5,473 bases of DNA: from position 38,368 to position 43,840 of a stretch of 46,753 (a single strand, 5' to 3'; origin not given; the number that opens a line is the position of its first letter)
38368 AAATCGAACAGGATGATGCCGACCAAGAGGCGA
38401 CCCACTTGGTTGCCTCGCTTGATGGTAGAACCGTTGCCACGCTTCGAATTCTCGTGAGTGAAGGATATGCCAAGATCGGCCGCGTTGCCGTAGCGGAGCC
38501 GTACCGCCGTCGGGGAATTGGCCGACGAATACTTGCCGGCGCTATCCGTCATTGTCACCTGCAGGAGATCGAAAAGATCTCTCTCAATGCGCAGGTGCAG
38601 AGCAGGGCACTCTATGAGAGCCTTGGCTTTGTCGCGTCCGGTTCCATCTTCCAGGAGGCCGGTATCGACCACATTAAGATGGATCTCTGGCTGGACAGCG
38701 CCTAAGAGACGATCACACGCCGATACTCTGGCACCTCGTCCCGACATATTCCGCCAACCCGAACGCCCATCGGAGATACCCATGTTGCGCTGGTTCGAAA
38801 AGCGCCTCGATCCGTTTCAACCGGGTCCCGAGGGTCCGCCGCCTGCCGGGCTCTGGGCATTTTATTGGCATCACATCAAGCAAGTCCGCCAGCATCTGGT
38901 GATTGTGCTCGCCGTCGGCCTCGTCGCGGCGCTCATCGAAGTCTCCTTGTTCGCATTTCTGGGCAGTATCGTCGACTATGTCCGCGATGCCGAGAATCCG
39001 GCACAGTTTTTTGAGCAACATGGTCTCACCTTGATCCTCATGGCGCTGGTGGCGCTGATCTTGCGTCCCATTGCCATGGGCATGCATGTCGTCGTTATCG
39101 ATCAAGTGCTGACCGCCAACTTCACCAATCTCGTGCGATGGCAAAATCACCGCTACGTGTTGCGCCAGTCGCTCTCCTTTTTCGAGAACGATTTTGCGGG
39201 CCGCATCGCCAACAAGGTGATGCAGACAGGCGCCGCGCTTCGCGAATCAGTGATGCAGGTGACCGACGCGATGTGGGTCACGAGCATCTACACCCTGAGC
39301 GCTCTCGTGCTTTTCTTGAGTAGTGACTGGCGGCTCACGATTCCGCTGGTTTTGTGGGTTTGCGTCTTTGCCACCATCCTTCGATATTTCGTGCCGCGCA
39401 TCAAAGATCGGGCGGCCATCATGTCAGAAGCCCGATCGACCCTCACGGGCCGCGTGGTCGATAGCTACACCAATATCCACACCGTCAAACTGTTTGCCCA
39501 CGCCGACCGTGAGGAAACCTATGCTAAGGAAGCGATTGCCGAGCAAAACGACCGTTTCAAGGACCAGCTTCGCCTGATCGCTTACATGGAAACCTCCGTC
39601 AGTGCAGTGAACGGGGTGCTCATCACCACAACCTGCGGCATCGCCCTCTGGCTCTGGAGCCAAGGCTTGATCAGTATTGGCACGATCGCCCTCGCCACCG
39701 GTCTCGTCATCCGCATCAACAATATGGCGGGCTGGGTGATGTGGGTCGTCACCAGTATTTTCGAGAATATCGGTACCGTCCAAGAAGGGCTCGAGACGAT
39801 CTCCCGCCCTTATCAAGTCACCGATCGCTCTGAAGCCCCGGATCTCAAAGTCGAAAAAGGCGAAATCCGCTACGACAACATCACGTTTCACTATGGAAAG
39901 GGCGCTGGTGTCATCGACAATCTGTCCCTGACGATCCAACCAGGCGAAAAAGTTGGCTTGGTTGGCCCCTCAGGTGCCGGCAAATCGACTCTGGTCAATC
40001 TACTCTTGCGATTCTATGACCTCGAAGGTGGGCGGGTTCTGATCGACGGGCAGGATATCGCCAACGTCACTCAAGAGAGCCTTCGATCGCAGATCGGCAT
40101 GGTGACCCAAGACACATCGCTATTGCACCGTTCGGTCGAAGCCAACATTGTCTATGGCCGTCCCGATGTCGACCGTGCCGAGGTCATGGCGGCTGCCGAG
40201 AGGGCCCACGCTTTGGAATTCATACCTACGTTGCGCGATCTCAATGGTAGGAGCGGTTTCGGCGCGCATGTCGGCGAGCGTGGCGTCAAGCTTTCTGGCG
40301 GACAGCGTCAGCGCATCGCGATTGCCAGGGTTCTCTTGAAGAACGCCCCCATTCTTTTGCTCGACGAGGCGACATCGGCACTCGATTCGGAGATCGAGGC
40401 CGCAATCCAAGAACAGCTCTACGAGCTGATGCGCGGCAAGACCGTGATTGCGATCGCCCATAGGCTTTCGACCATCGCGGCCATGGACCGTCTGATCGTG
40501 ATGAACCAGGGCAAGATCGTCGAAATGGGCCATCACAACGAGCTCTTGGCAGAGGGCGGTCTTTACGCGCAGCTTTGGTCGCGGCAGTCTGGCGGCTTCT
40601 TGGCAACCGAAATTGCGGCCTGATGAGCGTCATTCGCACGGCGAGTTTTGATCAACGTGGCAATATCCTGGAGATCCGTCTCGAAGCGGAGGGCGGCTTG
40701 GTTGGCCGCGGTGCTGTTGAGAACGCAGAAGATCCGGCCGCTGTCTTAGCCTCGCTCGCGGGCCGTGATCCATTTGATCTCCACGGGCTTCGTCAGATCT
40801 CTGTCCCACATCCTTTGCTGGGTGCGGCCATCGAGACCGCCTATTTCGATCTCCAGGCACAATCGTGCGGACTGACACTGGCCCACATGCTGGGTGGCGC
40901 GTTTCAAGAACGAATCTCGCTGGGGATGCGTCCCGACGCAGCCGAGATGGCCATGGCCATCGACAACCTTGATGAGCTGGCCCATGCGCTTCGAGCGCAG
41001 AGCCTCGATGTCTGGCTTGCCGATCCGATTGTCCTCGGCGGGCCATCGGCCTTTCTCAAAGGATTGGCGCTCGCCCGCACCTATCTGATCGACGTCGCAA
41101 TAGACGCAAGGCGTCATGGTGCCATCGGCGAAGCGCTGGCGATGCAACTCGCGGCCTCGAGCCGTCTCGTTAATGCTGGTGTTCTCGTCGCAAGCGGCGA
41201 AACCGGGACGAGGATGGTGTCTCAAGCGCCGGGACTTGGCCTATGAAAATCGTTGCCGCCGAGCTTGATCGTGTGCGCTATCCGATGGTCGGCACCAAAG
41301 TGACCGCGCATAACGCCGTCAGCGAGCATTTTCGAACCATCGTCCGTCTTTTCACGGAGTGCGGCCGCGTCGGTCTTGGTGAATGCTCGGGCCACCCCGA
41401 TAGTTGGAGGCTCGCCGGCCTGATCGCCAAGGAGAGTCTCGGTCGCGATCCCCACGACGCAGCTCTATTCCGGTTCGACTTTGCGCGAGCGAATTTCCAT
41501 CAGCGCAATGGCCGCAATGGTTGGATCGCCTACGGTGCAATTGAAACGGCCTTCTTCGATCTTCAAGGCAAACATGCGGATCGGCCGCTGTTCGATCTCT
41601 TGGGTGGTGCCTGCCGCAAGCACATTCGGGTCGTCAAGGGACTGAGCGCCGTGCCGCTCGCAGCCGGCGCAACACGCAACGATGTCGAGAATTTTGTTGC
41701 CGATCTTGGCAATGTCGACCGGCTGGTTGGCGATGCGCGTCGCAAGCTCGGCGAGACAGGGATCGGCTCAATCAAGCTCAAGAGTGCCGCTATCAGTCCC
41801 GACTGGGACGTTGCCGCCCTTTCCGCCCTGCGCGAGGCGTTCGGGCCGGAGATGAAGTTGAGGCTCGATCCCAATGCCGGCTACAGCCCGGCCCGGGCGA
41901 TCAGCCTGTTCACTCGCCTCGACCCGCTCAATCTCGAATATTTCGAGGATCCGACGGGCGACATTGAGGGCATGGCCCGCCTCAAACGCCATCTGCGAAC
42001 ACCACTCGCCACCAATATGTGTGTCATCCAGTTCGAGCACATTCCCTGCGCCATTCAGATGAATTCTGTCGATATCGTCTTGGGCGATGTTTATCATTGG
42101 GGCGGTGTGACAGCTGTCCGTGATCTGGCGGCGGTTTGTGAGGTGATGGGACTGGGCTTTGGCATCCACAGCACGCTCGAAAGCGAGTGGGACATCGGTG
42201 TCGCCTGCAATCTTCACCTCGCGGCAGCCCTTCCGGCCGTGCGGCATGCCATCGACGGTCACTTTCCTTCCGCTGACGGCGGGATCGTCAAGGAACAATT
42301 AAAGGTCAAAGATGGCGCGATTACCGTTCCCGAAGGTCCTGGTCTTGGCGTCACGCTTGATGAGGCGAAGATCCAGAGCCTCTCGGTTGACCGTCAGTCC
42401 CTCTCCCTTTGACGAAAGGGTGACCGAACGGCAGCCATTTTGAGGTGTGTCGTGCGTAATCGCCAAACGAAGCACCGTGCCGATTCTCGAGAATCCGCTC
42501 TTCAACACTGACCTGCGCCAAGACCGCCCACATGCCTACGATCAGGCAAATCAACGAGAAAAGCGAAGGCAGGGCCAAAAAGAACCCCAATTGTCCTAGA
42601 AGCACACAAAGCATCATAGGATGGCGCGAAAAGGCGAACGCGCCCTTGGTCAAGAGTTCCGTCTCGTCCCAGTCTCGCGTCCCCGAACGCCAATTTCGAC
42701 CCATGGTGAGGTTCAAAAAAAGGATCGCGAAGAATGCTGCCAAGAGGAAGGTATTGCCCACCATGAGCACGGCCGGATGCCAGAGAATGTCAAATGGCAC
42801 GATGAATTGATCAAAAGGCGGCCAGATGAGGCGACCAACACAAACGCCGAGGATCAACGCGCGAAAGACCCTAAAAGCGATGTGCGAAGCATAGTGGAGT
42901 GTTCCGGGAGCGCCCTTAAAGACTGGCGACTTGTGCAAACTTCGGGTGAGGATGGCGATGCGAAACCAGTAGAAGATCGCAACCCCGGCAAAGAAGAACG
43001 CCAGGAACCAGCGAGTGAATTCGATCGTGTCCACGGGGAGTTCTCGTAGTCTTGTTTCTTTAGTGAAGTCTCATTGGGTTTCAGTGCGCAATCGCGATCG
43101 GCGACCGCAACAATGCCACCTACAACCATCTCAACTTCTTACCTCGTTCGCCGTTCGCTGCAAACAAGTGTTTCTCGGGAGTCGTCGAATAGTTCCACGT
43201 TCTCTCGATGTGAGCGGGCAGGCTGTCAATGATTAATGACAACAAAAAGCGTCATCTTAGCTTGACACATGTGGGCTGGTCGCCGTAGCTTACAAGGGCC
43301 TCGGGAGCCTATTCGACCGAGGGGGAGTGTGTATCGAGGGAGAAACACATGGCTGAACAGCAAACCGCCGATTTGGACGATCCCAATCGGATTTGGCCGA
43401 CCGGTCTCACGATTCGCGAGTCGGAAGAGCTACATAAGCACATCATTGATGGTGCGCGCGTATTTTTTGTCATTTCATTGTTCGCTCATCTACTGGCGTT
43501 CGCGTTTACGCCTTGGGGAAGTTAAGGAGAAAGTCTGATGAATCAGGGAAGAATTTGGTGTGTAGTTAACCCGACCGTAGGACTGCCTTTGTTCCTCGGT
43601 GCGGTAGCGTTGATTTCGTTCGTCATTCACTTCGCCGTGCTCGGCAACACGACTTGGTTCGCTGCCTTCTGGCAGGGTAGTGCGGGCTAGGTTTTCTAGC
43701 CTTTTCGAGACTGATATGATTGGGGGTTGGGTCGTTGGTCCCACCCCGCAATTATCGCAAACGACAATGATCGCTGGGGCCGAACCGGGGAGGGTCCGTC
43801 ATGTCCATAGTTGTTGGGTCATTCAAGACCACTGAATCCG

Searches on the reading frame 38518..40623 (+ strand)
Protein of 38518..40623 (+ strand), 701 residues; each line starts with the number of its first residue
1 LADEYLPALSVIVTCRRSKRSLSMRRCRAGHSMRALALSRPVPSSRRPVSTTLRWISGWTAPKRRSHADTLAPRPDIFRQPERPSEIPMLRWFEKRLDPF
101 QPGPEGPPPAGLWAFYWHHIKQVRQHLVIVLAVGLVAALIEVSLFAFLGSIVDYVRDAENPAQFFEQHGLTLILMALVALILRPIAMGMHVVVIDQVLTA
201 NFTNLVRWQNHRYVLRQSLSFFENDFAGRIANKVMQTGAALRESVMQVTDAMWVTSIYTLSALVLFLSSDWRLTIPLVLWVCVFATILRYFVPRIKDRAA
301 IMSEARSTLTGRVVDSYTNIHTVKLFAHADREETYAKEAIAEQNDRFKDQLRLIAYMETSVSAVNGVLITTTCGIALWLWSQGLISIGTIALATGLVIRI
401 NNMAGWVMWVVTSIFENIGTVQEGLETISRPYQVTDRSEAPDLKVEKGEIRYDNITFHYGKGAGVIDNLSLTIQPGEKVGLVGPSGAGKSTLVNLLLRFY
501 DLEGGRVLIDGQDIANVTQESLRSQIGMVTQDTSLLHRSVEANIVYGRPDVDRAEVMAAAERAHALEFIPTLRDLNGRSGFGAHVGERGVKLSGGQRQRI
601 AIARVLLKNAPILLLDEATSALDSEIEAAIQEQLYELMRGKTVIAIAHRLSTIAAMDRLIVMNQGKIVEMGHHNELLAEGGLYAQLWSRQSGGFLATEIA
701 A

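Call 82: search_protein_families(library=pfam, proteins=[window:38518-40623:+], max_evalue=0.00001)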
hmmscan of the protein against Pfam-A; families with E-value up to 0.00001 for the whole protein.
window:38518-40623:+ (701 aa): 3 families
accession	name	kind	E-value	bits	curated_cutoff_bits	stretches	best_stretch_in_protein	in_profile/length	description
PF00005.33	ABC_tran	-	5.8e-34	118.1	25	1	467-620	2-137/137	ABC transporter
PF00664.28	ABC_membrane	-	5.8e-17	62.7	28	1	128-389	2-259/274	ABC transporter transmembrane region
PF02463.25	SMC_N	-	1.4e-07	31.6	40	1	507-664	111-213/220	RecF/RecN/SMC N terminal domain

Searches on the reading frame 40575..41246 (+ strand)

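Call 82: search_protein_families(library=pfam, proteins=[window:40575-41246:+], max_evalue=0.00001)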
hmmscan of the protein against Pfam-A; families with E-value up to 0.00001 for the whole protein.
window:40575-41246:+ (223 aa): 1 family
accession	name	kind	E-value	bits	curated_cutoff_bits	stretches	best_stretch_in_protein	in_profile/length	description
PF13378.12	MR_MLE_C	-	4e-07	30.4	29.4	1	128-197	104-172/219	Enolase C-terminal domain-like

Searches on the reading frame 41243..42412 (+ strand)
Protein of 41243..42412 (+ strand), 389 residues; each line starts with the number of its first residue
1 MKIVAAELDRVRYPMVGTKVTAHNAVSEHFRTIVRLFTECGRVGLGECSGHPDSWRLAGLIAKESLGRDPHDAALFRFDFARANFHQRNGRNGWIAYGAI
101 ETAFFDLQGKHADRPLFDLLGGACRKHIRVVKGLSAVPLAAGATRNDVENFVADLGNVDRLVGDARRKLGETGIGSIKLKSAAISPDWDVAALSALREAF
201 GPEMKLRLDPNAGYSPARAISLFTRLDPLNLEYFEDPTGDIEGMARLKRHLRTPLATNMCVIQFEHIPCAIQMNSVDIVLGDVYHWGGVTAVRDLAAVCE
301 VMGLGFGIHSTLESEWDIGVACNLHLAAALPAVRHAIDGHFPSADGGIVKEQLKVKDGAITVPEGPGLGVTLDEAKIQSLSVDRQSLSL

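Call 3: search_protein_families(library=pfam, proteins=[window:41243-42412:+], max_evalue=1)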
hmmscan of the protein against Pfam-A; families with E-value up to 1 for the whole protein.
window:41243-42412:+ (389 aa): 2 families
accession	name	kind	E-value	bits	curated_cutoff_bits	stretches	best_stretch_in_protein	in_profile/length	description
PF13378.12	MR_MLE_C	-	1.5e-54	185.4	29.4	1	164-375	5-218/219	Enolase C-terminal domain-like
PF02746.21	MR_MLE_N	-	1.3e-06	29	22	1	20-121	17-117/117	Mandelate racemase / muconate lactonizing enzyme, N-terminal domain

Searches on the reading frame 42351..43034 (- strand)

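Call 3: search_protein_families(library=pfam, proteins=[window:42351-43034:-], max_evalue=1)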
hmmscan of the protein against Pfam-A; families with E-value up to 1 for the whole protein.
window:42351-43034:- (227 aa): 3 families
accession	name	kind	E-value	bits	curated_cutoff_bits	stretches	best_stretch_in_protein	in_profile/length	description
PF04191.18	PEMT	-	1.8e-07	31.9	25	1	123-187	38-103/105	Phospholipid methyltransferase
PF07298.16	NnrU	-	4.6e-05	23.6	24.7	1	70-200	47-159/188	NnrU protein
PF04140.19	ICMT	-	0.00039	21.2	24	1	108-182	16-93/95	Isoprenylcysteine carboxyl methyltransferase (ICMT) family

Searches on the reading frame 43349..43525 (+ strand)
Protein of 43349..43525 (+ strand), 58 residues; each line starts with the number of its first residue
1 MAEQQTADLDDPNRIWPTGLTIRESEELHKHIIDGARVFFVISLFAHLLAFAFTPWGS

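Call 3: search_protein_families(library=pfam, proteins=[window:43349-43525:+], max_evalue=1)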
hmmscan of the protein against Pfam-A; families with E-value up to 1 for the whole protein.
window:43349-43525:+ (58 aa): 1 family
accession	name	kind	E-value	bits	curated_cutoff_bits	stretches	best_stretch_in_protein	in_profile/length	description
PF00556.25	LHC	-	1.2e-07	32.3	23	1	25-56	4-38/39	Antenna complex alpha/beta subunit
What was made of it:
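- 43349..43525 (+): pucB (LH2 beta polypeptide, 58 aa). PF00556 at 1.2e-07 (call 3).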

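Call 4: search_protein_families(library=ncbifam, proteins=[window:43349-43525:+], max_evalue=1)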
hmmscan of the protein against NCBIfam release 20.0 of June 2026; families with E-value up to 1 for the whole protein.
window:43349-43525:+ (58 aa): 1 family
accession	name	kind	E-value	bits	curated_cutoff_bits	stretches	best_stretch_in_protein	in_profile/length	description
NF040862.1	pufB_517_ASD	equivalog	4.4e-15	55.3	61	1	16-56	1-41/42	light-harvesting antenna LH1, beta subunit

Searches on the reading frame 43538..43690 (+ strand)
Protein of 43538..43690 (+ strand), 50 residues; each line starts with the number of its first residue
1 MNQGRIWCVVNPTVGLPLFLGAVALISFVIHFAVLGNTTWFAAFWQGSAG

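Call 3: search_protein_families(library=pfam, proteins=[window:43538-43690:+], max_evalue=1)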
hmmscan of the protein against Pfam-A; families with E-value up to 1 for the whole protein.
window:43538-43690:+ (50 aa): 2 families
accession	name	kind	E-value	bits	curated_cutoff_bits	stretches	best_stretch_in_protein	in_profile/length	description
PF00556.25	LHC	-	1.3e-13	51.4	23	1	4-41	2-39/39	Antenna complex alpha/beta subunit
PF24961.1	NfeD_membrane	-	0.0074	16.8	26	1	9-43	18-52/119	NfeD integral membrane domain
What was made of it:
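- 43538..43690 (+): pucA (LH2 alpha polypeptide, 50 aa). PF00556 at 1.3e-13 (call 3).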

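Call 4: search_protein_families(library=ncbifam, proteins=[window:43538-43690:+], max_evalue=1)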
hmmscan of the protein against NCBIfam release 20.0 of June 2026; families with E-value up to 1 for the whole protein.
window:43538-43690:+ (50 aa): 1 family
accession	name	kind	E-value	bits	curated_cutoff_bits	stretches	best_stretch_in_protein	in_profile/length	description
NF040861.1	pufA_517_ASD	equivalog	1.3e-06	28.4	35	1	5-38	2-35/41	light-harvesting antenna LH1, alpha subunit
